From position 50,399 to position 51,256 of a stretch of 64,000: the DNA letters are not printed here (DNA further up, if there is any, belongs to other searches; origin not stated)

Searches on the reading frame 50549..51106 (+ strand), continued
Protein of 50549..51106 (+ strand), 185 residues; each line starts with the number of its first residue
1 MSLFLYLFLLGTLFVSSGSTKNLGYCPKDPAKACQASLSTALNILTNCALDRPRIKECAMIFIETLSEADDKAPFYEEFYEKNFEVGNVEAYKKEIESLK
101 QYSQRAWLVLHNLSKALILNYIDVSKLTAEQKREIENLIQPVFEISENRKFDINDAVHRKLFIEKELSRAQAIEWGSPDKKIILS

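Call 32: find_encoding_contigs(protein=P0027, flank=10000, max_places=2)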
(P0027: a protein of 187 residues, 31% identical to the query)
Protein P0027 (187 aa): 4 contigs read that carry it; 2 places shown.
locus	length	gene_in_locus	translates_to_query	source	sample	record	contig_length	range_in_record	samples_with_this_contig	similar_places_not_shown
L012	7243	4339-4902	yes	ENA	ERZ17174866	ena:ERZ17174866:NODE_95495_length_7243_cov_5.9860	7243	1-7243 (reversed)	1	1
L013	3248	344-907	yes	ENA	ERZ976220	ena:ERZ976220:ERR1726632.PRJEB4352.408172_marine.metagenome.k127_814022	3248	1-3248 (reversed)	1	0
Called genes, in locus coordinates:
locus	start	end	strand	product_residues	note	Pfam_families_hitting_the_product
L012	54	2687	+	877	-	PF01411:tRNA-synt_2c, PF07973:tRNA_SAD, PF02272:DHHA1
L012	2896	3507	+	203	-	-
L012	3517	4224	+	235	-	PF01578:Cytochrom_C_asm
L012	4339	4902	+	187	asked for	-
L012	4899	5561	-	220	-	PF00834:Ribul_P_3_epim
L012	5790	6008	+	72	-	PF01176:eIF-1a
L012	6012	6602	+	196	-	PF02545:Maf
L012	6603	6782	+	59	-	PF03884:YacG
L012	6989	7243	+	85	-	?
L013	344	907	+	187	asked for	-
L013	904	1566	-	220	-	PF00834:Ribul_P_3_epim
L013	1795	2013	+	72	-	PF01176:eIF-1a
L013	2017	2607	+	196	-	PF02545:Maf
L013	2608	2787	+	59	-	PF03884:YacG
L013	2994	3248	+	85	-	?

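Call 34: search_protein_families(library=pfam, proteins=[P0026, P0028, P0029, P0023, P0027, P0021, P0020, P0016, P0018, P0013], max_evalue=1)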
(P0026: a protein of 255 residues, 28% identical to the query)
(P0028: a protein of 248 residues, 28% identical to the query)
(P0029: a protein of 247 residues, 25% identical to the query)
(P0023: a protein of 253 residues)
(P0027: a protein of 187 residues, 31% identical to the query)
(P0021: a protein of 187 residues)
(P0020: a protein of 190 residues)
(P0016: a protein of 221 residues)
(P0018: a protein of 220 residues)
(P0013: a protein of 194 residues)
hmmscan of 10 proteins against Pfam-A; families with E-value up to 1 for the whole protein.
P0026 (255 aa): 1 family
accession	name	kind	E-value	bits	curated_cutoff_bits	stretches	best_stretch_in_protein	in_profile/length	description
PF04995.19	CcmD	-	0.012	16.1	25.6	1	2-31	3-32/44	Heme exporter protein D (CcmD)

P0028 (248 aa): 3 families
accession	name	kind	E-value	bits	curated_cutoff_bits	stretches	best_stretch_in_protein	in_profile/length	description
PF13567.11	DUF4131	-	0.025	14.7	31.6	1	8-57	8-57/165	Domain of unknown function (DUF4131)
PF04995.19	CcmD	-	0.17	12.4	25.6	1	5-31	6-32/44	Heme exporter protein D (CcmD)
PF09994.14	T6SS_Tle1-like_cat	-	0.25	11.1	27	1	117-200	82-164/287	T6SS, Phospholipase effector Tle1-like, catalytic domain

P0029 (247 aa): 3 families
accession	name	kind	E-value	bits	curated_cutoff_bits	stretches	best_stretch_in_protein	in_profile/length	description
PF04995.19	CcmD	-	0.0043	17.5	25.6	1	2-32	3-33/44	Heme exporter protein D (CcmD)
PF08664.15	YcbB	-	0.073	13.6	27.4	1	147-221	3-79/136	YcbB domain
PF04994.19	TfoX_C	-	0.23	12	23.1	1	111-142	30-61/81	TfoX C-terminal domain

P0023 (253 aa): 0 families

P0027 (187 aa): 0 families

P0021 (187 aa): 1 family
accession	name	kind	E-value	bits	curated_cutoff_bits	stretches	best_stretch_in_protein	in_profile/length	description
PF23511.1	Microp_apicomplexa_7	-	0.061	13.9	31.3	1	10-49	26-65/86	Apicomplexa microprotein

P0020 (190 aa): 0 families

P0016 (221 aa): 0 families

P0018 (220 aa): 0 families

P0013 (194 aa): 1 family
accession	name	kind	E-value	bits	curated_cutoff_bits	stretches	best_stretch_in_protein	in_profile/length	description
PF10777.14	YlaC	-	0.18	12.1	27.5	1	107-152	92-137/154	Inner membrane protein YlaC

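Call 37: find_related_loci(query=A3, collection=genome_contigs, flank=10000)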
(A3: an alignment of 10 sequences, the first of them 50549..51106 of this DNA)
Query A3 (185 aa) in genome_contigs; peptide patterns used: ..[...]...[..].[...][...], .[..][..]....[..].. (x = any residue, [..] = any of these).
59 stretches matched a pattern; 4 encode a relative of the query (tblastn E <= 1e-3); 4 distinct loci.
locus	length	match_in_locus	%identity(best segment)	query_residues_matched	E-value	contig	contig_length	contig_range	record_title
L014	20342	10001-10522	61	7-180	6e-76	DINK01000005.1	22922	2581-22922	MAG TPA_asm: Holosporaceae bacterium UBA5542 UBA5542_contig_20657, whole genome shotgun sequence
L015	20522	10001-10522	61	7-180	8e-75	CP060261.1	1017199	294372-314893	MAG: Holosporaceae bacterium isolate HK-STAS-PROT-86 chromosome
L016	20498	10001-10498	57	20-185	4e-64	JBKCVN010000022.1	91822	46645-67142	MAG: Alphaproteobacteria bacterium isolate samp_2047_semibin_547 samp_2047_2711433, whole genome shotgun sequence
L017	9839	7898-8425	44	7-182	9e-45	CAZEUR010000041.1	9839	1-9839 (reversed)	MAG TPA_asm: uncultured Holosporaceae bacterium isolate SRP292972_co1_107 genome assembly, contig: NODE_2853_length_9839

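Call 45: fold_search(model_id=the predicted structure, library=pdb)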
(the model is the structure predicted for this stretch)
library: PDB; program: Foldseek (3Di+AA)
matches with E <= 10: 297; with E <= 0.001: 0
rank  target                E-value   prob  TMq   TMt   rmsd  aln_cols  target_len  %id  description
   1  4wvd_B                5.7e-01  0.12  0.18  0.17  13.9       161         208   12  Identification of a novel FXR ligand that regulates metabolism (released 2015-02-11)
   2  5yxj_B                1.1e+00  0.08  0.18  0.16  14.4       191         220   13  FXR ligand binding domain (released 2019-03-13)
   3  1fm6_A                1.4e+00  0.08  0.20  0.18  17.6       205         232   13  THE 2.1 ANGSTROM RESOLUTION CRYSTAL STRUCTURE OF THE HETERODIMER OF THE HUMAN RXRALPHA AND PPARGAMMA LIGAND BINDING DO (released 2001-02-16)
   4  6l88_B                1.6e+00  0.09  0.21  0.21  17.0       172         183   13  Crystal structure of mineralocorticoid receptor ligand binding domain in complex with esaxerenone (released 2020-02-12)
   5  6l88_D                1.6e+00  0.08  0.20  0.20  16.2       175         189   13  Crystal structure of mineralocorticoid receptor ligand binding domain in complex with esaxerenone (released 2020-02-12)
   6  3d24_A                1.9e+00  0.07  0.20  0.19  14.9       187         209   14  Crystal structure of ligand-binding domain of estrogen-related receptor alpha (ERRalpha) in complex with the peroxisom (released 2008-06-10)
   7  3ips_A                2.1e+00  0.08  0.20  0.18  13.2       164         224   12  X-ray structure of benzisoxazole synthetic agonist bound to the LXR-alpha (released 2010-06-02)
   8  6l88_C                2.1e+00  0.07  0.20  0.20  16.9       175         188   14  Crystal structure of mineralocorticoid receptor ligand binding domain in complex with esaxerenone (released 2020-02-12)
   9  5q1g_A                2.1e+00  0.06  0.20  0.18  17.0       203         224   10  Ligand binding to FARNESOID-X-RECEPTOR (released 2017-07-05)
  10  3fal_D                2.1e+00  0.06  0.20  0.17  14.8       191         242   11  humanRXR alpha & mouse LXR alpha complexed with Retenoic acid and GSK2186 (released 2009-04-14)
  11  2nxx_C                2.3e+00  0.05  0.19  0.17  16.5       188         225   12  Crystal Structure of the Ligand-Binding Domains of the T.castaneum (Coleoptera) Heterodimer EcrUSP Bound to Ponasteron (released 2007-10-02)
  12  2nxx_B                2.3e+00  0.05  0.19  0.17  16.6       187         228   11  Crystal Structure of the Ligand-Binding Domains of the T.castaneum (Coleoptera) Heterodimer EcrUSP Bound to Ponasteron (released 2007-10-02)
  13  5bn5_B                2.3e+00  0.05  0.14  0.08  13.4       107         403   15  Structural basis for a unique ATP synthase core complex from Nanoarcheaum equitans (released 2015-09-16)
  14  6k9m_A                2.4e+00  0.05  0.20  0.17  16.7       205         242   11  Human LXR-beta in complex with an agonist (released 2020-06-17)
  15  6jio_D                2.4e+00  0.04  0.19  0.16  16.6       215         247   13  Human LXR-beta in complex with a ligand (released 2019-10-16)
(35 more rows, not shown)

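Call 47: find_related_loci(query=A6, collection=metagenome_contigs, flank=10000)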
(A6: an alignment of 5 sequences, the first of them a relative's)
Query A6 (187 aa) in metagenome_contigs; peptide patterns used: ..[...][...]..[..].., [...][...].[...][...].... (x = any residue, [..] = any of these).
161 stretches matched a pattern; 2 encode a relative of the query (tblastn E <= 1e-3); 2 distinct loci.
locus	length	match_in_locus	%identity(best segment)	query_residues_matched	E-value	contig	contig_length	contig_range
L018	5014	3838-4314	50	33-186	2e-50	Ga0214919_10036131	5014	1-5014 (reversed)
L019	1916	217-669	28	38-187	8e-17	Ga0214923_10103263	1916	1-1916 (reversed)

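Call 52: find_homologous_proteins(query=L006:9283-10005:+, max_evalue=1e-30)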
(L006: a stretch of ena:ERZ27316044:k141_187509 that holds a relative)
Query L006:9283-10005:+ (241 aa): 7911 proteins with E <= 1e-30 among 8000 candidates; the best 120 are listed.
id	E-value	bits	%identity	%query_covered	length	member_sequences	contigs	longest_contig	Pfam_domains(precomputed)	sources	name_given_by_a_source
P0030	2.1e-157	541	100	100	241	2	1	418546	PF01578.26,PF27518.1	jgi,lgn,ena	-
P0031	4.2e-135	467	85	100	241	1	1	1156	PF01578.26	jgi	-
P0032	8.9e-127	440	82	100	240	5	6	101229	PF01578.26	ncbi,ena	-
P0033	1.2e-126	440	81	100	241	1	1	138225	PF01578.26,PF27518.1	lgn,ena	-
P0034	5.9e-92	326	76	76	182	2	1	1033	PF01578.26,PF27518.1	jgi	jgi:heme exporter protein C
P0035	2.6e-70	255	55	94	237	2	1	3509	PF01578.26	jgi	jgi:heme exporter protein C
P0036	7.3e-69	250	52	95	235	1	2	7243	PF01578.26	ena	-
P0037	2.7e-68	249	53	94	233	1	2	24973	PF01578.26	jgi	jgi:heme exporter protein C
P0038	1.2e-67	246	54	93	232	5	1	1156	PF01578.26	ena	-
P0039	1.9e-67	246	50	94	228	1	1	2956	PF01578.26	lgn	-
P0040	5.4e-65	238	50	99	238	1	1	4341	PF01578.26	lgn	-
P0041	2.9e-62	229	54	87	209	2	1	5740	PF01578.26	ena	-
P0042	3.6e-62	228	46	99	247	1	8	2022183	PF01578.26,PF27518.1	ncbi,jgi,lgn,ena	jgi:heme exporter protein C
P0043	7.3e-62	227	47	94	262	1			PF01578.26,PF27518.1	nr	nr:heme ABC transporter permease [Neoroseomonas lacus]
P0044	9.3e-62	227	45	99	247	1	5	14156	PF01578.26,PF27518.1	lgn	-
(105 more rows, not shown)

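Call 53: find_encoding_contigs(protein=P0037, flank=10000, max_places=2)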
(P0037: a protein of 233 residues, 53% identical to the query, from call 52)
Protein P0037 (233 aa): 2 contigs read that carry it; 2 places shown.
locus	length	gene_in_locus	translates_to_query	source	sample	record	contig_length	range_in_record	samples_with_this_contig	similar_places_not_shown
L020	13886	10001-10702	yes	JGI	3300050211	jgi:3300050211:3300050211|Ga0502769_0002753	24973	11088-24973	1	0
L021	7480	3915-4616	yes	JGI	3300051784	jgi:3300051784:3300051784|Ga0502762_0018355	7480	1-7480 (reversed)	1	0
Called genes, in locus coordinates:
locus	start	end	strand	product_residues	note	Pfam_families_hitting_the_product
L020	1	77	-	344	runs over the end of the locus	PF02618:YceG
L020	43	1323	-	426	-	PF00109:ketoacyl-synt, PF02801:Ketoacyl-synt_C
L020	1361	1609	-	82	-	PF14573:PP-binding_2 (weak), PF00550:PP-binding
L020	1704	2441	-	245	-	PF00106:adh_short, PF08659:KR, PF01370:Epimerase, PF03435:Sacchrp_dh_NADP (weak), PF13460:NAD_binding_10, PF13561:adh_short_C2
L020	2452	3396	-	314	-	PF00698:Acyl_transf_1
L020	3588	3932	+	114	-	-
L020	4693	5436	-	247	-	PF08238:Sel1 (faint)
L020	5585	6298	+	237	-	PF05433:Rick_17kDa_Anti (weak)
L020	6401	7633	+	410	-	PF07690:MFS_1, PF00083:Sugar_tr, PF07690:MFS_1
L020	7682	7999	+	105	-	-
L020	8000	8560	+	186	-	PF01923:Cob_adeno_trans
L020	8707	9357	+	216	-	PF00005:ABC_tran, PF13304:AAA_21 (faint)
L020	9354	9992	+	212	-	-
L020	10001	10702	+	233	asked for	PF01578:Cytochrom_C_asm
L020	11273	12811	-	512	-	-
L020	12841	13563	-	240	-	-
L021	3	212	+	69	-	?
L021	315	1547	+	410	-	PF07690:MFS_1, PF00083:Sugar_tr, PF07690:MFS_1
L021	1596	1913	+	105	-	-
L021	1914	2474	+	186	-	PF01923:Cob_adeno_trans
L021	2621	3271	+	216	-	PF00005:ABC_tran, PF13304:AAA_21 (faint)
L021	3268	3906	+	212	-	-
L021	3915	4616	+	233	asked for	PF01578:Cytochrom_C_asm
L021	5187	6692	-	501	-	-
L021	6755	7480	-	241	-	?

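Call 54: find_encoding_contigs(protein=P0041, flank=10000, max_places=2)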
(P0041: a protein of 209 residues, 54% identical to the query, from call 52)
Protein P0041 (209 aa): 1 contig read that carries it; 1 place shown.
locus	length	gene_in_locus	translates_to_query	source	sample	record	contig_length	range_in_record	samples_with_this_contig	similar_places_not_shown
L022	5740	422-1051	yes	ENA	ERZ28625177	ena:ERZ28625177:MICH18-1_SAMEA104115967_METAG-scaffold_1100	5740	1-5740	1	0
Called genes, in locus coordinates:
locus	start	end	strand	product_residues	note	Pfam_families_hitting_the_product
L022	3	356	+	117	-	?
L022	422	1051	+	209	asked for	PF01578:Cytochrom_C_asm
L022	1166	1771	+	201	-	-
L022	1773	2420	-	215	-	PF00834:Ribul_P_3_epim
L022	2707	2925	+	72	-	PF01176:eIF-1a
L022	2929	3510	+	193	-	PF02545:Maf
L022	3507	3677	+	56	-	PF03884:YacG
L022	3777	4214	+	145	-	-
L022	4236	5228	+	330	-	PF00106:adh_short (weak), PF01073:3Beta_HSD, PF01370:Epimerase, PF02719:Polysacc_synt_2, PF04321:RmlD_sub_bind, PF07993:NAD_binding_4 (weak), PF08659:KR (weak), PF16363:GDP_Man_Dehyd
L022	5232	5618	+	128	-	PF01127:Sdh_cyt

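Call 75: search_solved_structures(query=A2, max_evalue=10)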
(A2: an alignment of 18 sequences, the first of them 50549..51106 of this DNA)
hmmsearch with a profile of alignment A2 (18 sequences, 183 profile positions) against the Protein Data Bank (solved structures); distinct sequences matched with E-value up to 10: 5.
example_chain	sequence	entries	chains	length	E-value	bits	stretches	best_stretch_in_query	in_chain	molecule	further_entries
8f29_7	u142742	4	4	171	0.17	15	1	73-163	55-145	ATP synthase subunit d, mitochondrial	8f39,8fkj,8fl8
6b2z_d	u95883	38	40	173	0.18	14.9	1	73-163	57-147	ATP synthase subunit d, mitochondrial | ATP synthase subunit d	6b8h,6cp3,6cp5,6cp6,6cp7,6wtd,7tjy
2l3t_A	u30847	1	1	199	0.37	13.9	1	110-165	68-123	Transcription elongation factor SPT6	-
3psj_A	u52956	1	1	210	0.4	13.8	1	110-165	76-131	Transcription elongation factor SPT6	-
3psk_A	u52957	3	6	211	0.4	13.8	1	110-165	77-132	Transcription elongation factor SPT6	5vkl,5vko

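Call 76: search_protein_families(library=pfam, alignment_id=A2, max_evalue=1)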
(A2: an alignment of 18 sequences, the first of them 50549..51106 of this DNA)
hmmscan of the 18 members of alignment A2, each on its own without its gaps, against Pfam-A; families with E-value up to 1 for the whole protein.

A. member 1, window:50549-51106:+ (185 aa): 1 family
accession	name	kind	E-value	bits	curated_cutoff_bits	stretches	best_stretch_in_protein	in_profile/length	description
PF10925.13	DUF2680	-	0.22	12.1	25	1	127-145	1-19/57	Protein of unknown function (DUF2680)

B. families by the number of members that match (of 18 scanned): 8 families
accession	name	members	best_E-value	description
PF10925.13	DUF2680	4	0.19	Protein of unknown function (DUF2680)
PF10165.14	Ric8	1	0.0011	Guanine nucleotide exchange factor synembryn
PF04402.19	SIMPL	1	0.02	Protein of unknown function (DUF541)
PF07965.17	Integrin_B_tail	1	0.052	Integrin beta tail domain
PF11952.13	XTBD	1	0.06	XRN-Two Binding Domain, XTBD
PF23511.1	Microp_apicomplexa_7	1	0.061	Apicomplexa microprotein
PF25166.1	CoiA_C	1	0.079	Competence protein CoiA, C-terminal domain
PF10777.14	YlaC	1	0.18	Inner membrane protein YlaC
